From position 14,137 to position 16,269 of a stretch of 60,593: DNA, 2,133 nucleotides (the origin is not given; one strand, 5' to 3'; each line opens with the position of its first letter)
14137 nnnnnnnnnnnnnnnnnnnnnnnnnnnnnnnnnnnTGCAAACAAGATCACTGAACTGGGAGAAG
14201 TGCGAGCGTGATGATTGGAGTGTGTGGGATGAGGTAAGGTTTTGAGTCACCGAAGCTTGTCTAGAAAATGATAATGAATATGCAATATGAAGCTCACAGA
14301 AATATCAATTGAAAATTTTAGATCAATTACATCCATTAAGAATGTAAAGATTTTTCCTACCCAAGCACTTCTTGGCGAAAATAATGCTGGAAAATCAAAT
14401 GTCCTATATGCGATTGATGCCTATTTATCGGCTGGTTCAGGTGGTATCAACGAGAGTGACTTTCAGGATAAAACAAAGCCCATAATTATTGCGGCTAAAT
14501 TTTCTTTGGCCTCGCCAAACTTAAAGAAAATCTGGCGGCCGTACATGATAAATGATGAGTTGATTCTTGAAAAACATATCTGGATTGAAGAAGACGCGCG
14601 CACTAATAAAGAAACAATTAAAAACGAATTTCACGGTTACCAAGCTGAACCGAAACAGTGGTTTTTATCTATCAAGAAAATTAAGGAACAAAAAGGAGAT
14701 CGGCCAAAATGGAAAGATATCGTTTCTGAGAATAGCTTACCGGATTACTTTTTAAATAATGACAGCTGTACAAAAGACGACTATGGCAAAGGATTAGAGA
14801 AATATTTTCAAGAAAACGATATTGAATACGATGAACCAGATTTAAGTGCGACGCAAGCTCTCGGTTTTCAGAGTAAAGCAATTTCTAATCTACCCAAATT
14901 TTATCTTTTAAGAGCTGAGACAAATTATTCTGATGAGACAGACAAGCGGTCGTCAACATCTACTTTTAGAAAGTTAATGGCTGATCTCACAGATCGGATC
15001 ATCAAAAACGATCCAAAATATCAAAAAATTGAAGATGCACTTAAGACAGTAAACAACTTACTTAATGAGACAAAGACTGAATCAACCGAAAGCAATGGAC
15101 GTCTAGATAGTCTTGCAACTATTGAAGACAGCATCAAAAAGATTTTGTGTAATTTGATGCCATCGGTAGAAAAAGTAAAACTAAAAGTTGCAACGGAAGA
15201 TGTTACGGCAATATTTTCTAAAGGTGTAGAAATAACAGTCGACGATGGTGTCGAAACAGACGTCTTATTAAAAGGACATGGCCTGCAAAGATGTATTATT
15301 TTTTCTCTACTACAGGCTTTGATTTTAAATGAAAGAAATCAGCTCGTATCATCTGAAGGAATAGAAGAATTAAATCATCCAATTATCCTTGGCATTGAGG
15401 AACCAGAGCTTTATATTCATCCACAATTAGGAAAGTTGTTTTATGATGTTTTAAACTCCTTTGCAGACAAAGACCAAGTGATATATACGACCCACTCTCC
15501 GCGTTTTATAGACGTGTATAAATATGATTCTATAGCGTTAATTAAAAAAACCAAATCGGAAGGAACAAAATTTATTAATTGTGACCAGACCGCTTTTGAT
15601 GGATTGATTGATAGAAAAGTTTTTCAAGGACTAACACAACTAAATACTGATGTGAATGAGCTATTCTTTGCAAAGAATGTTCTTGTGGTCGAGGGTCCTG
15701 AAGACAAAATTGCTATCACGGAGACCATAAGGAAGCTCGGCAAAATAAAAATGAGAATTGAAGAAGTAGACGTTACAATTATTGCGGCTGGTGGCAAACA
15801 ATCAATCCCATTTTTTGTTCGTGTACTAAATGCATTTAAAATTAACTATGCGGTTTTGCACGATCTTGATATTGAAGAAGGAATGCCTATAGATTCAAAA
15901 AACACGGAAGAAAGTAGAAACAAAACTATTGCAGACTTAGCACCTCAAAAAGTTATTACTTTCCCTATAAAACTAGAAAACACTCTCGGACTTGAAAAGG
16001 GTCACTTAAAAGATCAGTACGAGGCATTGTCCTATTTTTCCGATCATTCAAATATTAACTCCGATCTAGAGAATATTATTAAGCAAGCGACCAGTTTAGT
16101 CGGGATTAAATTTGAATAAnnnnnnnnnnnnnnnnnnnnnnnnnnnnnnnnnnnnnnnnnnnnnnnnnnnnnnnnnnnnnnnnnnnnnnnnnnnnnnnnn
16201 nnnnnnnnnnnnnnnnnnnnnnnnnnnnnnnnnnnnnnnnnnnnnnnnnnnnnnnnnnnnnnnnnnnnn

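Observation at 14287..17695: OLD-family ATPase-Toprim nuclease coupled to a DUF2130-like coiled-coil PD-(D/E)xK protein: candidate two-gene defence system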

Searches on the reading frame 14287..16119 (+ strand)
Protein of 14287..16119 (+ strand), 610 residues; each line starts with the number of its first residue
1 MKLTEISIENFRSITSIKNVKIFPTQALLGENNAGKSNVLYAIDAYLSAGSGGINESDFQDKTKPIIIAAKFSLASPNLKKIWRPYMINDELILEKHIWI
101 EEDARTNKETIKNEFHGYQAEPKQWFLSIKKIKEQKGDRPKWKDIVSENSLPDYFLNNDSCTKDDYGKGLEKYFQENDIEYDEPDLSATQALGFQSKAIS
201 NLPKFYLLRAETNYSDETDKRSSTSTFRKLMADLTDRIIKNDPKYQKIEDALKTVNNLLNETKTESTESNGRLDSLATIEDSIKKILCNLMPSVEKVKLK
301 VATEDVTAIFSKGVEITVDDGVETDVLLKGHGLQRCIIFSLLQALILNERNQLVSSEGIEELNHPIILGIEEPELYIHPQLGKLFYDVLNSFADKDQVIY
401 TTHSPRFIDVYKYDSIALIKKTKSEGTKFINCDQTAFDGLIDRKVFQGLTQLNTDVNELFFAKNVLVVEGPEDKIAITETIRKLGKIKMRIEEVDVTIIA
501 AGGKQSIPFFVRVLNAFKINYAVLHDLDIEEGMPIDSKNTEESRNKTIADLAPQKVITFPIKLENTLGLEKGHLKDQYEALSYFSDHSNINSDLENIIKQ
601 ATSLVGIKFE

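Call 3: search_protein_families(library=pfam, proteins=[window:14287-16119:+], max_evalue=0.01)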
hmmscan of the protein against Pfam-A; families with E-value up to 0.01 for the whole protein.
window:14287-16119:+ (610 aa): 5 families
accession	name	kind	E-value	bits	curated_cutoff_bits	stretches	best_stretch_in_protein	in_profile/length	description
PF13175.12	AAA_15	-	7e-33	115.2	32.1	1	1-408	1-374/374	AAA ATPase domain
PF20469.4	OLD-like_TOPRIM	-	1.7e-16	60.9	23.2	1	460-528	1-67/67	Overcoming lysogenization defect protein-like, TOPRIM domain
PF13304.12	AAA_21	-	3.1e-14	54.2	27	1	27-409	3-304/304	AAA domain, putative AbiEii toxin, Type IV TA system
PF11398.14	DUF2813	-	6.6e-07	29.5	21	0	1-49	1-48/372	Protein of unknown function (DUF2813)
PF02463.25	SMC_N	-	9.6e-05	22.3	40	1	3-49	2-50/220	RecF/RecN/SMC N terminal domain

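Call 4: search_protein_families(library=padloc, proteins=[window:14287-16119:+], max_evalue=0.01)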
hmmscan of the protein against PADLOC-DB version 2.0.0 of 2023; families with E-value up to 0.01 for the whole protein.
window:14287-16119:+ (610 aa): 103 families (the best 25 are shown)
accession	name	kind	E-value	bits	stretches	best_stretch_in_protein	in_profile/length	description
PDLC02358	Old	-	4e-69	231.9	2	192-599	129-521/578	Old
PDLC02979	AriA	-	3.5e-38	130.4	1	1-408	1-373/373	-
PDLC00070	GajA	-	3.1e-33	113.2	2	250-595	188-514/596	AAA ATPase domain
PDLC00085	GajA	-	2.2e-29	100.7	3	395-531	317-444/580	AAA ATPase domain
PDLC00067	GajA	-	1.3e-27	94.6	2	209-578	168-507/604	AAA ATPase domain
PDLC00065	GajA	-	9.2e-27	92.1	1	1-555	1-519/670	AAA ATPase domain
PDLC00096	GajA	-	1.3e-24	84.9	2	224-543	163-471/630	AAA ATPase domain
PDLC00062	GajA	-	2.7e-24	83.5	2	255-429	199-364/639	AAA ATPase domain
PDLC00071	GajA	-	2.8e-23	80.6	2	368-550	277-459/588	AAA ATPase domain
PDLC00066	GajA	-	3e-22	76.9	2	246-531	166-436/567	AAA ATPase domain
PDLC00094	GajA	-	3.5e-22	76.6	2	212-531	165-457/569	AAA ATPase domain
PDLC00086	GajA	-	2e-21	74.4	2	359-532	298-468/600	AAA ATPase domain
PDLC00090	GajA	-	1.3e-20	71.6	2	264-530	207-479/659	AAA ATPase domain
PDLC00099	GajA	-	1.6e-19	68.3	2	248-550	197-483/626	AAA ATPase domain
PDLC00077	GajA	-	3.7e-19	66.7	2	246-542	223-512/616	AAA ATPase domain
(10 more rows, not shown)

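Call 16: find_homologous_proteins(query=window:14287-16119:+)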
Query window:14287-16119:+ (610 aa): 2662 proteins with E <= 0.001 among 8000 candidates; the best 120 are listed.
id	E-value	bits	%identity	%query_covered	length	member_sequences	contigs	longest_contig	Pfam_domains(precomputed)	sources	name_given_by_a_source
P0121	0.0e+0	1347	100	100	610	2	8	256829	PF20469.5,PF11398.15,PF13175.13,PF13304.13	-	-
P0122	0.0e+0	1230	90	100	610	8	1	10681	PF20469.5,PF11398.15,PF13175.13,PF13304.13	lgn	-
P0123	0.0e+0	1209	89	100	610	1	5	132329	PF20469.5,PF11398.15,PF13175.13,PF13304.13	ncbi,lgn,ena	-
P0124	0.0e+0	1170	85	100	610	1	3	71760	PF20469.5,PF11398.15,PF13175.13,PF13304.13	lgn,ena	-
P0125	0.0e+0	1169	84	100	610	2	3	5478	PF20469.5,PF11398.15,PF13175.13,PF13304.13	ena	-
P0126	0.0e+0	1141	83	100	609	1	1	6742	PF20469.5,PF13175.13,PF13304.13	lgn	-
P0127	0.0e+0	1120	82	100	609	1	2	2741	PF20469.5,PF13175.13,PF13304.13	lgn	-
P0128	0.0e+0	1101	79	100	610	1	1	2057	PF20469.5,PF11398.15,PF13175.13,PF13304.13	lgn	-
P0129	0.0e+0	1088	79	99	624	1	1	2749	PF20469.5,PF11398.15,PF13175.13,PF02463.26,PF13304.13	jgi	jgi:putative ATP-dependent endonuclease of OLD family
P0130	0.0e+0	1057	78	100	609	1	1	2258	PF20469.5,PF11398.15,PF13175.13,PF13304.13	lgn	-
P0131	0.0e+0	1043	77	100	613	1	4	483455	PF20469.5,PF11398.15,PF13175.13,PF02463.26,PF13304.13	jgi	jgi:putative ATP-dependent endonuclease of OLD family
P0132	0.0e+0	1034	75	100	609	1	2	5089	PF20469.5,PF11398.15,PF13175.13,PF13304.13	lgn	-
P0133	0.0e+0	1021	76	100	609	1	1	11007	PF20469.5,PF11398.15,PF13175.13,PF02463.26,PF13304.13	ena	-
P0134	2.4e-298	1008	73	100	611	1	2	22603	PF20469.5,PF11398.15,PF13175.13,PF13304.13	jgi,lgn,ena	jgi:putative ATP-dependent endonuclease of OLD family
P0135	2.0e-291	986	72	100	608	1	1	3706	PF20469.5,PF11398.15,PF13175.13,PF13304.13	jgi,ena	-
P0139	1.6e-281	953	71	98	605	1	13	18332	PF20469.5,PF13175.13,PF13304.13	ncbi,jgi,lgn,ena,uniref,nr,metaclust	ncbi:MAG: hypothetical protein US68_C0022G0005 [Candidatus Shapirobacteria bacterium GW2011_GWE1_38_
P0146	3.0e-274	929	69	100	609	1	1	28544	PF20469.5,PF11398.15,PF13175.13,PF02463.26,PF13304.13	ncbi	-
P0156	1.4e-261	887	65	99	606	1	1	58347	PF20469.5,PF11398.15,PF13175.13,PF02463.26,PF13304.13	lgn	-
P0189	1.8e-249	847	64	98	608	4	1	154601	PF20469.5,PF11398.15,PF13175.13,PF02463.26,PF13304.13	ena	-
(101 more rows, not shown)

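Call 19: find_related_loci(query=A1, collection=genome_contigs, flank=6000)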
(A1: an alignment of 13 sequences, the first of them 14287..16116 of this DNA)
Query A1 (610 aa) in genome_contigs; peptide patterns used: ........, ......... (x = any residue, [..] = any of these).
599 stretches matched a pattern (row limit reached: there are more); 310 encode a relative of the query (tblastn E <= 1e-3); the best 80 are kept; 80 distinct loci.
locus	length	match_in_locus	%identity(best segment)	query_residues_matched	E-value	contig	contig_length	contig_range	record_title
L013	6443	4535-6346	68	1-606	0e+0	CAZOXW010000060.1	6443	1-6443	MAG TPA_asm: uncultured Bacteriovorax sp. isolate SRP342105_co2_231 genome assembly, contig: NODE_13631_length_6443_cov_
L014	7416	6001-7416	67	1-472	0e+0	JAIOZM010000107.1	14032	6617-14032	MAG: Bacteroidales bacterium isolate Tobar13.5m-G9 Tobar13-5m-C4987, whole genome shotgun sequence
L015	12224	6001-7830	52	1-604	0e+0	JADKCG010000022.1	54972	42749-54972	MAG: Elusimicrobia bacterium isolate OdNE_18-Q3-R46-58_BATAC.493 tig00018629-10-543360, whole genome shotgun sequence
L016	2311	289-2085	54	1-599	0e+0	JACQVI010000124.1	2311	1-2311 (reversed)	MAG: Ignavibacteriae bacterium isolate NC_groundwater_1459_Ag_S-0.65um_45_22 S_p65_S5_coassembly_k141_2400890, whole gen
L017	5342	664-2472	52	1-603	0e+0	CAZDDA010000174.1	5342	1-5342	MAG TPA_asm: uncultured Thermotogae bacterium isolate binchicken_co334_192 genome assembly, contig: NODE_31204_length_53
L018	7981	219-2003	54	1-598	0e+0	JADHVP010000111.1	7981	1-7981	MAG: Ignavibacteria bacterium isolate BS750m-G4 BS-750m-C18125, whole genome shotgun sequence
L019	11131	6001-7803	51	1-603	0e+0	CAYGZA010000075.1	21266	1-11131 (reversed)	MAG TPA_asm: uncultured Planctomycetaceae bacterium isolate ERP119294_co1_481 genome assembly, contig: NODE_3039_length_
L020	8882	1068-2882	51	1-598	0e+0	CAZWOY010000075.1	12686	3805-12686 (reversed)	MAG TPA_asm: uncultured bacterium isolate SRP141376_co4_90 genome assembly, contig: NODE_8342_length_12686_cov_5.449846,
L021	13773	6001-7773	51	1-598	0e+0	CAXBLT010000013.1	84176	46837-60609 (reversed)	MAG TPA_asm: uncultured Gammaproteobacteria bacterium isolate ERR2762121_binner13_Refined_69 genome assembly, contig: ER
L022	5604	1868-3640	51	1-598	0e+0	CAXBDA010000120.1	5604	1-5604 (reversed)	MAG TPA_asm: uncultured Oleiphilus sp. isolate ERR2762116_binner12_Refined_69 genome assembly, contig: ERZ3422114.18754,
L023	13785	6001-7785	53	3-598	0e+0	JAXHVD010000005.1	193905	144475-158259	MAG: Thermodesulfobacteriota bacterium isolate MAG68_tar_biofilm MAG68_5, whole genome shotgun sequence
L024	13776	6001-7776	45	1-599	2e-165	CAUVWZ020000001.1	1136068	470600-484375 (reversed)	MAG: Terriglobia bacterium isolate 02aa0e04-dc5f-4f23-8dbf-c6fe603d8365 genome assembly, contig: contig_1, whole genome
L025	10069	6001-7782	43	1-600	2e-154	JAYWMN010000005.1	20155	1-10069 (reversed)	MAG: Nitrospirota bacterium isolate DY50_MC03_BIN197 k141_197986, whole genome shotgun sequence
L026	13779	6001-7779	42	1-598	6e-154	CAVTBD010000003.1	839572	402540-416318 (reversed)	MAG: uncultured Alphaproteobacteria bacterium isolate MFD02416.bin.1.43 genome assembly, contig: contig_27254, whole gen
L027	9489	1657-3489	42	1-607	4e-152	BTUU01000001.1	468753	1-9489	MAG: Planctomycetota bacterium AMX-MBFR-47 DNA, sequence01, whole genome shotgun sequence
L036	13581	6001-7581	33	1-528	7e-74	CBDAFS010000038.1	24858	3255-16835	MAG: uncultured Aminicenantes bacterium isolate MAG_102 genome assembly, contig: k141_133358, whole genome shotgun seque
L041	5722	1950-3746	28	1-604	4e-64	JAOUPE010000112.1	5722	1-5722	MAG: candidate division WOR-3 bacterium isolate 8_1_Oct_SF_Bin39 8_1_Oct_SF_Bin39_scaffold_16299_c1, whole genome shotgu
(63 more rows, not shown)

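Call 43: search_protein_families(library=pfam, proteins=[L015:9424-12222:+, L015:4820-5893:+, L027:4972-6624:+, L036:3028-4446:+], max_evalue=0.001)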
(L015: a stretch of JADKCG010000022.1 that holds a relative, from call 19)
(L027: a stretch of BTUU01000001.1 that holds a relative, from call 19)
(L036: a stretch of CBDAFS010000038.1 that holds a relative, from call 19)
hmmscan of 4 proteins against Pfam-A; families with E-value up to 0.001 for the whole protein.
L015:9424-12222:+ (933 aa): 4 families
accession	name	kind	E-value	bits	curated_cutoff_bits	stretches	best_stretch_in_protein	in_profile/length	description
PF00176.29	SNF2-rel_dom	-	6.4e-31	108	24.9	1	81-331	20-264/290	SNF2-related domain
PF00271.37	Helicase_C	-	4.2e-20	72.5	23.5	1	386-494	5-110/110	Helicase conserved C-terminal domain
PF00270.35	DEAD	-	3.9e-13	49.9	26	1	83-226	19-162/167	DEAD/DEAH box helicase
PF04851.21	ResIII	-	5.8e-12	46.3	22.5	1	82-225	27-163/164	Type III restriction enzyme, res subunit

L015:4820-5893:+ (358 aa): 1 family
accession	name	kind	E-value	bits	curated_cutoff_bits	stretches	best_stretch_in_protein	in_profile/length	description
PF14082.12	SduA_C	-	8.2e-24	85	27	1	178-350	4-157/159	Shedu protein SduA, C-terminal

L027:4972-6624:+ (551 aa): 0 families

L036:3028-4446:+ (473 aa): 1 family
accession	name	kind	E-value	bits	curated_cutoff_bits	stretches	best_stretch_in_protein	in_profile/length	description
PF01420.25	Methylase_S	-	4.7e-12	46.9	22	1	262-440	3-162/168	Type I restriction modification DNA specificity domain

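Call 44: search_solved_structures(query=window:14287-16116:+, max_evalue=0.01)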
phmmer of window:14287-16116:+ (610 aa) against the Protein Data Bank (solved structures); distinct sequences matched with E-value up to 0.01: 9.
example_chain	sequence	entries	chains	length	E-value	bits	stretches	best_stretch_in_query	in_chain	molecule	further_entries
6p74_A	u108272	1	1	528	2e-29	105.7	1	368-547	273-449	Putative ATP-dependent endonuclease of the OLD family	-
9vkz_A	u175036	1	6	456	1.1e-05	27.3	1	246-409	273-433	Retron Ec78 probable ATPase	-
9n69_A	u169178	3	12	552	1.2e-05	27.2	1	255-428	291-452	AAA family ATPase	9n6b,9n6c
9vh1_D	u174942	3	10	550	1.5e-05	26.9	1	246-411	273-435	Retron Ec78 probable ATPase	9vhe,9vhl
9kjx_B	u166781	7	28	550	0.00011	24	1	247-412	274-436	AAA family ATPase | Retron I-A effector PtuA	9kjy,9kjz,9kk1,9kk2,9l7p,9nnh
9u9y_A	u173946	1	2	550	0.00028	22.7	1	247-412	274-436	AAA family ATPase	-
22bu_B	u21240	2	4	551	0.0016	20.2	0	260-439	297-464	AAA family ATPase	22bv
22et_E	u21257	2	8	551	0.0034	19.1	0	260-439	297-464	PtuA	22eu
8ee4_A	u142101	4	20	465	0.0096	17.6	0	367-425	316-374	PtuA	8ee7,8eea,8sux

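Call 45: search_protein_families(library=ncbifam, proteins=[window:14287-16116:+], max_evalue=0.01)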
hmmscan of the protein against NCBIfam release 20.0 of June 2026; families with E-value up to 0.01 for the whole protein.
window:14287-16116:+ (610 aa): 5 families
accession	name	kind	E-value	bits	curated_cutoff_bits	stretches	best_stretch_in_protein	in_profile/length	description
NF041760.1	PtuA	equivalog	9.3e-12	44.6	500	1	205-453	232-464/524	retron Ec78 anti-phage system effector ATPase PtuA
NF047739.1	antiphage_MADS3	equivalog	1.6e-08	34.2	420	1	364-431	336-402/427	methylation-associated defense system AAA family ATPase MAD3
NF038234.1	retron_eff_Eco8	equivalog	3.4e-08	32.6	250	2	1-46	1-46/679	retron Eco8 family effector endonuclease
TIGR00611.2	recf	equivalog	0.00047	19.4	172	1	3-50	1-47/339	DNA replication/repair protein RecF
NF053563.1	Rkd4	equivalog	0.00091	17.5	860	1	2-44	2-44/747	arcadin-4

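Call 47: search_protein_families(library=padloc, proteins=[L015:6001-7857:+, L027:1657-3489:+, L036:6001-7887:+], max_evalue=1e-10)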
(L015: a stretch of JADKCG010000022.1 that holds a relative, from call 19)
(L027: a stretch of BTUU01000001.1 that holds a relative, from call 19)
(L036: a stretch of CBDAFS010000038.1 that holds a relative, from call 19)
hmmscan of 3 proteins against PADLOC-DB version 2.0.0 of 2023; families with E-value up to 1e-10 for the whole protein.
L015:6001-7857:+ (619 aa): 55 families (the best 25 are shown)
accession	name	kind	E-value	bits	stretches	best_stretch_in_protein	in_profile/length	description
PDLC02358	Old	-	1.3e-73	246.8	2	191-609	128-525/578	Old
PDLC02979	AriA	-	3.9e-36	123.6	1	1-412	1-373/373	-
PDLC00070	GajA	-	1.6e-29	101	1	206-557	154-474/596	AAA ATPase domain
PDLC00085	GajA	-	3.2e-29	100.2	1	291-545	189-454/580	AAA ATPase domain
PDLC00067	GajA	-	1.1e-25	88.2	1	370-566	306-493/604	AAA ATPase domain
PDLC00071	GajA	-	7.4e-25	85.8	1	372-557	277-461/588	AAA ATPase domain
PDLC00065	GajA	-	4.7e-24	83.1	1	1-552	1-522/670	AAA ATPase domain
PDLC00077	GajA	-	8.1e-24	82.1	1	293-551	270-516/616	AAA ATPase domain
PDLC00072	GajA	-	3.1e-22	76.8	1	1-523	1-487/709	AAA ATPase domain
PDLC00096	GajA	-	1.4e-21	74.9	1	193-555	134-477/630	AAA ATPase domain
PDLC00090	GajA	-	1.6e-21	74.7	1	294-536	239-480/659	AAA ATPase domain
PDLC02980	AriA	-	2.2e-21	75.2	1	25-413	1-304/304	-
PDLC00099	GajA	-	3.6e-21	73.8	1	370-554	300-481/626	AAA ATPase domain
PDLC00062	GajA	-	1.8e-20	70.9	0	278-439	222-369/639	AAA ATPase domain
PDLC00091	GajA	-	2.3e-20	71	1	367-521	295-449/627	AAA ATPase domain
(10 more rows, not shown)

L027:1657-3489:+ (611 aa): 56 families (the best 25 are shown)
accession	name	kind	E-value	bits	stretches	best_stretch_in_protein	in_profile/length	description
PDLC02358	Old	-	6.9e-57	191.5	2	195-540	132-448/578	Old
PDLC02979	AriA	-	4e-31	107.1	2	214-419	211-373/373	-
PDLC00070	GajA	-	5.1e-27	92.7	1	289-543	215-452/596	AAA ATPase domain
PDLC00085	GajA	-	1.6e-25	88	1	299-549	189-450/580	AAA ATPase domain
PDLC00067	GajA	-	3.3e-23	80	1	373-546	306-466/604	AAA ATPase domain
PDLC00075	GajA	-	5.6e-21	72.7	0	374-545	271-426/536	AAA ATPase domain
PDLC00062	GajA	-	9.3e-21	71.9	1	334-447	270-373/639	AAA ATPase domain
PDLC00096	GajA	-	1.1e-20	71.9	1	375-488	292-400/630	AAA ATPase domain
PDLC00090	GajA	-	3.7e-20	70.2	1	373-542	320-479/659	AAA ATPase domain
PDLC00063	GajA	-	4.8e-20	69.7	1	371-542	344-527/679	AAA ATPase domain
PDLC00077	GajA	-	6.7e-20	69.2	1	374-488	336-448/616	AAA ATPase domain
PDLC00099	GajA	-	3.8e-19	67.1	1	375-489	302-407/626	AAA ATPase domain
PDLC00071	GajA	-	6.4e-19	66.2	1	375-487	277-385/588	AAA ATPase domain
PDLC00093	GajA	-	8.9e-19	65.6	1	374-489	384-509/736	AAA ATPase domain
PDLC00065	GajA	-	1e-18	65.5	1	373-550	335-515/670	AAA ATPase domain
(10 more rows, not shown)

L036:6001-7887:+ (629 aa): 69 families (the best 25 are shown)
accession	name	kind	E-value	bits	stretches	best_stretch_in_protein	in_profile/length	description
PDLC02358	Old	-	1.3e-85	286.4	2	132-546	82-467/578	Old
PDLC02979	AriA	-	7.9e-47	158.8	1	1-399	1-373/373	-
PDLC00067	GajA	-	4.8e-46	155.4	2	201-533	164-466/604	AAA ATPase domain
PDLC00070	GajA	-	3.7e-41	139.4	1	202-538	154-452/596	AAA ATPase domain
PDLC00096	GajA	-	2.3e-33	113.8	1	191-543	136-472/630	AAA ATPase domain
PDLC00062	GajA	-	2.7e-32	110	1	194-419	156-364/639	AAA ATPase domain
PDLC00063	GajA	-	2.8e-32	110.1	1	1-535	1-528/679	AAA ATPase domain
PDLC00094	GajA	-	3.8e-31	106.2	2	195-529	156-456/569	AAA ATPase domain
PDLC00077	GajA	-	5.7e-31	105.7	1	200-542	194-513/616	AAA ATPase domain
PDLC00069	GajA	-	2.8e-30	103.3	1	202-538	178-514/687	AAA ATPase domain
PDLC00065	GajA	-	4.3e-30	103.1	1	1-536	1-514/670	AAA ATPase domain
PDLC00091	GajA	-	6.9e-30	102.4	2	201-528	145-470/627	AAA ATPase domain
PDLC00079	GajA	-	7.4e-28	95.7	1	355-545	346-547/702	AAA ATPase domain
PDLC00085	GajA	-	9.4e-28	95.3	1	307-542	213-457/580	AAA ATPase domain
PDLC00071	GajA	-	9.5e-28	95.3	1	200-543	144-452/588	AAA ATPase domain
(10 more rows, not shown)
